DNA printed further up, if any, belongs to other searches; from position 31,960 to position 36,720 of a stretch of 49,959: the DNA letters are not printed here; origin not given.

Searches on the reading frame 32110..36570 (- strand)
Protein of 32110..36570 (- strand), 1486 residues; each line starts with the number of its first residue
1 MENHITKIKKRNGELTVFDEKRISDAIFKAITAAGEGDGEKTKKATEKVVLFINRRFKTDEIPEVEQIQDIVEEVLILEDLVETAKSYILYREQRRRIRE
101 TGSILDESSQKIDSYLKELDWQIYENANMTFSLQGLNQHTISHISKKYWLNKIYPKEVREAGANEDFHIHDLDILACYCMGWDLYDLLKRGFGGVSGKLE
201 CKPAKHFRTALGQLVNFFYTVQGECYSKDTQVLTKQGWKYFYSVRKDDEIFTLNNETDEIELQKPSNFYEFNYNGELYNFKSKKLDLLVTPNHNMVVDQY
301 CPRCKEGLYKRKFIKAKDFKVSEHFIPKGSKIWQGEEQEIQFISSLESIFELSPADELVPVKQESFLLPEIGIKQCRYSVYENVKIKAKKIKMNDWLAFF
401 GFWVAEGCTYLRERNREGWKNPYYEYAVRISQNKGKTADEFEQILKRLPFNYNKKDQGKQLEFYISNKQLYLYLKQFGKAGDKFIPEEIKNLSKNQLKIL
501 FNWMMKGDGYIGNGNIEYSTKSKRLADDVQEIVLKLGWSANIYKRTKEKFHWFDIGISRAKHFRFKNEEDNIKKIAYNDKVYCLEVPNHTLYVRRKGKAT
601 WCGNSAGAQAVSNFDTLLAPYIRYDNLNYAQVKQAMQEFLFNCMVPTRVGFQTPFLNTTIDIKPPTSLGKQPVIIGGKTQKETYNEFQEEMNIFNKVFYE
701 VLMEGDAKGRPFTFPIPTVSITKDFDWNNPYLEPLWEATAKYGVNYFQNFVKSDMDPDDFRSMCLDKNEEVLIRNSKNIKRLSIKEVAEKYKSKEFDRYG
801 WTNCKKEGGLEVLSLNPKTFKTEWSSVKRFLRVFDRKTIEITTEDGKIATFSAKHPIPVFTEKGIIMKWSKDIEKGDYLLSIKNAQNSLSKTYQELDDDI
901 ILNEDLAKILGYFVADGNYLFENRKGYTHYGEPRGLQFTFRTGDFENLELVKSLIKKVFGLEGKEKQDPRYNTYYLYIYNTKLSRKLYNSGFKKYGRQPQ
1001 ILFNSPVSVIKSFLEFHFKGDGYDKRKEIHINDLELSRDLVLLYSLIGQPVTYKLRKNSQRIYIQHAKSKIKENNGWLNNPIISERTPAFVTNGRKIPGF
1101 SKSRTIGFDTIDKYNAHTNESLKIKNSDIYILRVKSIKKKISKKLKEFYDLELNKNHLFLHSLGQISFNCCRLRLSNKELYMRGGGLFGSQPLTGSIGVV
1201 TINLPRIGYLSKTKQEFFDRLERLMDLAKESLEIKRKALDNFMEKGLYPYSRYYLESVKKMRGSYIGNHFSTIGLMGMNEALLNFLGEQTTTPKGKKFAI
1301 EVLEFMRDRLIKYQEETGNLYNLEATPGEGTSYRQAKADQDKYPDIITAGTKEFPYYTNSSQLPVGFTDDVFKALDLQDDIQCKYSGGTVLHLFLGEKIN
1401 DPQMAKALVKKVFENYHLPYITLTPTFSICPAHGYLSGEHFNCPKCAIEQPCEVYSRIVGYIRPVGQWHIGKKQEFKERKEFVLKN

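Call 111: search_protein_families(library=pfam, proteins=[window:32110-36570:-], max_evalue=0.001)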
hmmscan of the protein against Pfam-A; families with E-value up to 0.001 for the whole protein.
window:32110-36570:- (1486 aa): 4 families
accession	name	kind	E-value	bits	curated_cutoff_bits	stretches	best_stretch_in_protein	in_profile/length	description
PF13597.11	NRDD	-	5.6e-177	590.2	26.2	3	1123-1482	214-562/562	Anaerobic ribonucleoside-triphosphate reductase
PF14890.11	Intein_splicing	-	1.1e-18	68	35.8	2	782-1161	10-148/155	Intein splicing domain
PF03477.21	ATP-cone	-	2.4e-18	66.9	25.8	1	7-96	2-87/88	ATP cone domain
PF14528.11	LAGLIDADG_3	-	1.6e-14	54.4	22.5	1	506-549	12-59/82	LAGLIDADG-like domain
